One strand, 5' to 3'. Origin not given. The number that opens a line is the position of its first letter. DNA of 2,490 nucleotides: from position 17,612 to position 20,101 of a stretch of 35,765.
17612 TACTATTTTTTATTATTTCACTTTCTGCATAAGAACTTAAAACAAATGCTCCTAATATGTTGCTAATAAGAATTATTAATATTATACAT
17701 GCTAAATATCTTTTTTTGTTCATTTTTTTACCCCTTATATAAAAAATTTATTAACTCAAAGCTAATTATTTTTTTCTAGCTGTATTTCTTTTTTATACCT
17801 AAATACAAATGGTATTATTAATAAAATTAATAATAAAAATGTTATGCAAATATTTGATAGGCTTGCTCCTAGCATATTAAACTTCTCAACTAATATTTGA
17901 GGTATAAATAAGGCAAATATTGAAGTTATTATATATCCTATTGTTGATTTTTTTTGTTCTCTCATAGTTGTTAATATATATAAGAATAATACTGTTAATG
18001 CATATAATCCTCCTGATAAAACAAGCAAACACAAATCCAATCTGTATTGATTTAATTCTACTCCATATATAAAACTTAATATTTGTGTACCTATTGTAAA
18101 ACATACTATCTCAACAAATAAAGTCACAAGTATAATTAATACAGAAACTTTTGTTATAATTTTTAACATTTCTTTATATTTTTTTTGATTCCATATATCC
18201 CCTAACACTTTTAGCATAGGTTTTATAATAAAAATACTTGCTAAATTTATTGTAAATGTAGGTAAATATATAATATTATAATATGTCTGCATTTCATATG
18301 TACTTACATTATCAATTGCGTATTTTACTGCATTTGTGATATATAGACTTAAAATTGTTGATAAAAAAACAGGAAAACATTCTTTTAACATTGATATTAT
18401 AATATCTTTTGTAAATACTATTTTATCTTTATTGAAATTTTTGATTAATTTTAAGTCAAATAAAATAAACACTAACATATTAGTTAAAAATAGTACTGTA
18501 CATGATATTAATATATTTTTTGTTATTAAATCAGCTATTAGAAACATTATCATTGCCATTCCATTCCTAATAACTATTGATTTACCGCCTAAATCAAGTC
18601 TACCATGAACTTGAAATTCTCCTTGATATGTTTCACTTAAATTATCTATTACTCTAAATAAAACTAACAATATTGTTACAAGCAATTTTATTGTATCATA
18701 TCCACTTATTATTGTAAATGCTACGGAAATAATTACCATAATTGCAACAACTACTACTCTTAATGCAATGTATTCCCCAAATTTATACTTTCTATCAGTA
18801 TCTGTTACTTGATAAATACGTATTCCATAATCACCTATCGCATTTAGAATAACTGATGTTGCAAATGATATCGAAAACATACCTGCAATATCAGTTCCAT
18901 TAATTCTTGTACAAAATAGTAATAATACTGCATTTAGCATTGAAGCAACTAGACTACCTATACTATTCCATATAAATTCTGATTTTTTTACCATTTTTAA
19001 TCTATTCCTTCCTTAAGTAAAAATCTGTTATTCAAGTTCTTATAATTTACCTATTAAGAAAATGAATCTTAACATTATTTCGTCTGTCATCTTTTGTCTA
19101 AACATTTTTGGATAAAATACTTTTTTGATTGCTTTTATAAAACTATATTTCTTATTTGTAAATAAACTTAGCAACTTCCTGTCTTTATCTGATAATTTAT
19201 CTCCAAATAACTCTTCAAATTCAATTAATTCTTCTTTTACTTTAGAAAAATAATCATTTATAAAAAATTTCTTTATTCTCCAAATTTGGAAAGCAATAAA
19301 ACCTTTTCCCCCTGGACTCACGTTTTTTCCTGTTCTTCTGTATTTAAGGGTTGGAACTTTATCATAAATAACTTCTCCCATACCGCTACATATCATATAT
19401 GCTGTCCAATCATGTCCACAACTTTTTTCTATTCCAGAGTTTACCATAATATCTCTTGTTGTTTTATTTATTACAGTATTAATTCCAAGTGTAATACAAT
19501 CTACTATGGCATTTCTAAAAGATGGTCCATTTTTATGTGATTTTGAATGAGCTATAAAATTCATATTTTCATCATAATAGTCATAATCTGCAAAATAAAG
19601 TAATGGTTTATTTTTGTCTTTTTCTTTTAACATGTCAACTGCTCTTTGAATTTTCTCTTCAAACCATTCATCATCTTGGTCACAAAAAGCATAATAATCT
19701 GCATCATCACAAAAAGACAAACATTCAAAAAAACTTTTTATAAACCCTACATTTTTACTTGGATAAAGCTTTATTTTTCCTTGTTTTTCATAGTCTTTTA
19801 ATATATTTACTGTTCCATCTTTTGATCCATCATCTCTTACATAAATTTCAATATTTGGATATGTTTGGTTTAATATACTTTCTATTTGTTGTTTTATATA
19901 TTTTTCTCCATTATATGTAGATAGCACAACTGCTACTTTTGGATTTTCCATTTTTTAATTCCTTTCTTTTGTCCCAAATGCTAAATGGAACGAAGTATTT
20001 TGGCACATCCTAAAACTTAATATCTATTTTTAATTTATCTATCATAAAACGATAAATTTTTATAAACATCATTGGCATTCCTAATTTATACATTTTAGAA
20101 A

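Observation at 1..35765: One co-directional island encodes a rhamnose-type wall polymer and four ChW-anchored exoenzymes, suggesting the polymer is the ChW ligand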

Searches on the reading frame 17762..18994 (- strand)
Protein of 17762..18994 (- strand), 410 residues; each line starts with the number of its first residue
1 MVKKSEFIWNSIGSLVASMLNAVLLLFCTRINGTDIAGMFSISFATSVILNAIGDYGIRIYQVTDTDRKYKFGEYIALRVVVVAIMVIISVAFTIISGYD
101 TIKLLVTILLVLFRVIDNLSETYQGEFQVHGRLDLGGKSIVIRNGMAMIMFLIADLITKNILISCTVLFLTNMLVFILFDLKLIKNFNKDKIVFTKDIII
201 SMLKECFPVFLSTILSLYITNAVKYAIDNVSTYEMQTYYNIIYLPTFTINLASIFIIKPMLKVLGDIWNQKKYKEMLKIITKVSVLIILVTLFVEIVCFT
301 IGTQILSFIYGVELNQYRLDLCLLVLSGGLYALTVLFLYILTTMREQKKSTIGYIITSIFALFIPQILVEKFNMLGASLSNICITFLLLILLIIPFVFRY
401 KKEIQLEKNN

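Call 5: search_protein_families(library=pfam, proteins=[window:17762-18994:-])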
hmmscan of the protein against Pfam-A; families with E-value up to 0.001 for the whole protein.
window:17762-18994:- (410 aa): 0 families

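Call 31: search_protein_families(library=ncbifam, proteins=[window:17762-18994:-], max_evalue=0.01)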
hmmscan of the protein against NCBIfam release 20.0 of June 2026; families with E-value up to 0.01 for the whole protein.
window:17762-18994:- (410 aa): 0 families

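Call 39: search_protein_families(library=pfam, proteins=[window:17762-18994:-], max_evalue=10)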
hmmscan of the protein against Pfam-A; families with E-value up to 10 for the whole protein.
window:17762-18994:- (410 aa): 0 families

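Call 40: find_encoding_contigs(protein=window:17762-18994:-, flank=10000, max_places=3)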
Protein window:17762-18994:- (410 aa): 15 contigs read that carry it; 3 places shown.
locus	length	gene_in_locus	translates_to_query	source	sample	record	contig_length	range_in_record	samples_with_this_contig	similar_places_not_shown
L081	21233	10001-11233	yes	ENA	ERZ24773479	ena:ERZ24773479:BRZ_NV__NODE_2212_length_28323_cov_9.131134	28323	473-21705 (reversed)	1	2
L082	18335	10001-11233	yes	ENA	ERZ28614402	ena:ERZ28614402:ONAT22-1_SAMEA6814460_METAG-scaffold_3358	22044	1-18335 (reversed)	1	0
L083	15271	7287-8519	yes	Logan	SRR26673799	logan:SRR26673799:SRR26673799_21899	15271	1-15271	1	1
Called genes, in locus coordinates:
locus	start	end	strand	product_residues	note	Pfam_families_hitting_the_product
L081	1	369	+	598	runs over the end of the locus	PF00398:RrnaAD, PF13489:Methyltransf_23 (weak), PF08241:Methyltransf_11 (faint)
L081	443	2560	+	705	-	PF13506:Glyco_transf_21, PF13641:Glyco_tranf_2_3, PF00535:Glycos_transf_2, PF00534:Glycos_transf_1 (weak), PF13692:Glyco_trans_1_4 (weak), PF22772:WsaF_C, PF13524:Glyco_trans_1_2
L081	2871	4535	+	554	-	PF13641:Glyco_tranf_2_3, PF00535:Glycos_transf_2, PF10111:Glyco_tranf_2_2, PF13712:Glyco_tranf_2_5 (weak)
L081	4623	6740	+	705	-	PF24677:DUF7657, PF24672:DUF7654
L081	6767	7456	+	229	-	PF00535:Glycos_transf_2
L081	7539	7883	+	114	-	PF10066:DUF2304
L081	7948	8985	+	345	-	PF00535:Glycos_transf_2, PF10111:Glyco_tranf_2_2, PF13641:Glyco_tranf_2_3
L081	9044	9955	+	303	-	PF00535:Glycos_transf_2, PF13641:Glyco_tranf_2_3 (weak)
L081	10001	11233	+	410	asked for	-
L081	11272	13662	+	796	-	-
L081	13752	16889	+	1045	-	PF08757:CotH, PF07538:ChW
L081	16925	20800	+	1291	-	PF22407:Cmr1_C (faint), PF07538:ChW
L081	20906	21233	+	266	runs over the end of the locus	?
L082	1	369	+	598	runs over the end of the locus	PF00398:RrnaAD, PF13489:Methyltransf_23 (weak), PF08241:Methyltransf_11 (faint)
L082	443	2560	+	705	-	PF13506:Glyco_transf_21, PF13641:Glyco_tranf_2_3, PF00535:Glycos_transf_2, PF00534:Glycos_transf_1 (weak), PF13692:Glyco_trans_1_4 (weak), PF22772:WsaF_C, PF13524:Glyco_trans_1_2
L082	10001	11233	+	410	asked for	-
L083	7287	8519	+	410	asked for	-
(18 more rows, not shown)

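Call 41: search_solved_structures(query=window:17762-18994:-, max_evalue=10)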
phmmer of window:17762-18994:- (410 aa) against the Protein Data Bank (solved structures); distinct sequences matched with E-value up to 10: 0.

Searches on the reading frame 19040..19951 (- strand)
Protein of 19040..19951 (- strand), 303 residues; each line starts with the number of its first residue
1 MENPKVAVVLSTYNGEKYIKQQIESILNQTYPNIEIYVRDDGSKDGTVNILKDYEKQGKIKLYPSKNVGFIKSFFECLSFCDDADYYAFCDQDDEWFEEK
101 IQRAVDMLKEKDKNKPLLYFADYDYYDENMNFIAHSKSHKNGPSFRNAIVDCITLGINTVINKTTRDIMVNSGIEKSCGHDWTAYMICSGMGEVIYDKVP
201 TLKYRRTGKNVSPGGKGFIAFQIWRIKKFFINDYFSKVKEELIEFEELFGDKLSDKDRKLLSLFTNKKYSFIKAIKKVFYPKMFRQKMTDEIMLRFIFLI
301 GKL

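Call 5: search_protein_families(library=pfam, proteins=[window:19040-19951:-])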
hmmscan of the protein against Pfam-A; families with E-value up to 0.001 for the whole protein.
window:19040-19951:- (303 aa): 3 families
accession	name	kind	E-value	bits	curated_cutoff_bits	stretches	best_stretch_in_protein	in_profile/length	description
PF00535.33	Glycos_transf_2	-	1e-24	87.8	23.3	1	8-113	2-108/168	Glycosyl transferase family 2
PF13641.12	Glyco_tranf_2_3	-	2.8e-07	31.2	27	1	4-108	1-111/230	Glycosyltransferase like family 2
PF10111.15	Glyco_tranf_2_2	-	5.9e-05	23.1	27.3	1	8-137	2-138/276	Glycosyltransferase like family 2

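Call 31: search_protein_families(library=ncbifam, proteins=[window:19040-19951:-], max_evalue=0.01)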
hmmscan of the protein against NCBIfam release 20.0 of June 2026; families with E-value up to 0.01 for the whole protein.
window:19040-19951:- (303 aa): 17 families
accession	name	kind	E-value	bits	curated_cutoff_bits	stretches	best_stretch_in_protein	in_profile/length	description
NF047683.1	TeichurnBiosyTuaG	equivalog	3.6e-20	72.7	400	1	3-158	5-162/252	teichuronic acid biosynthesis protein TuaG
NF053739.1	GlytfEpsEBac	equivalog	5.4e-16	58.4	450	1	4-113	1-112/265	glycosyltransferase EpsE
NF007482.0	PRK10073.1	equivalog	8.1e-14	51.4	423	1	3-112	5-114/334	glycosyltransferase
TIGR03937.1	PgaC_IcaA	equivalog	9.2e-10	38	422.3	1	2-69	43-112/407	poly-beta-1,6-N-acetyl-D-glucosamine synthase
NF050050.1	ProtGlycPglI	equivalog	1.1e-09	38.1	500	1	4-109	2-109/306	GalNAc(5)-diNAcBac-PP-undecaprenol beta-1,3-glucosyltransferase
NF041394.1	GtaseAglG_Halo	equivalog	1.2e-08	34.6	440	1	5-112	2-111/304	glucosyl-dolichyl phosphate glucuronosyltransferase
NF041875.1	EPS_EpsD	equivalog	4.2e-07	29.7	370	1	6-109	1-105/325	exopolysaccharide biosynthesis glycosyltransferase EpsD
TIGR04440.1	glyco_TIGR04440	domain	4.8e-07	29.7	70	1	5-111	1-109/215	TIGR00180 family glycosyltransferase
NF038299.1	EPS_HpsN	equivalog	1.4e-06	27.5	425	1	4-64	1-63/317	hormogonium polysaccharide biosynthesis glycosyltransferase HpsN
TIGR03469.1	HpnB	hypoth_equivalog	1.1e-05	24.7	379.25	1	3-54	43-95/386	hopene-associated glycosyltransferase HpnB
NF038302.1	EPS_HpsE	equivalog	2.6e-05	23.3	300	1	6-59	3-59/307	hormogonium polysaccharide biosynthesis glycosyltransferase HpsE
NF007453.0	PRK10018.1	equivalog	6.5e-05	22.7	382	1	2-124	4-126/280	colanic acid biosynthesis glycosyltransferase WcaA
TIGR04283.1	glyco_like_mftF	equivalog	7.9e-05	22.3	182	1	7-55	2-50/221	TIGR04283 family arsenosugar biosynthesis glycosyltransferase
TIGR04017.1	WcaA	equivalog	0.00011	21.9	495.75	1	2-123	3-124/279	colanic acid biosynthesis glycosyltransferase WcaA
NF045692.1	OglycostaseCruG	equivalog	0.0004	19.4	600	1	5-57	42-94/386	2'-O-glycosyltransferase CruG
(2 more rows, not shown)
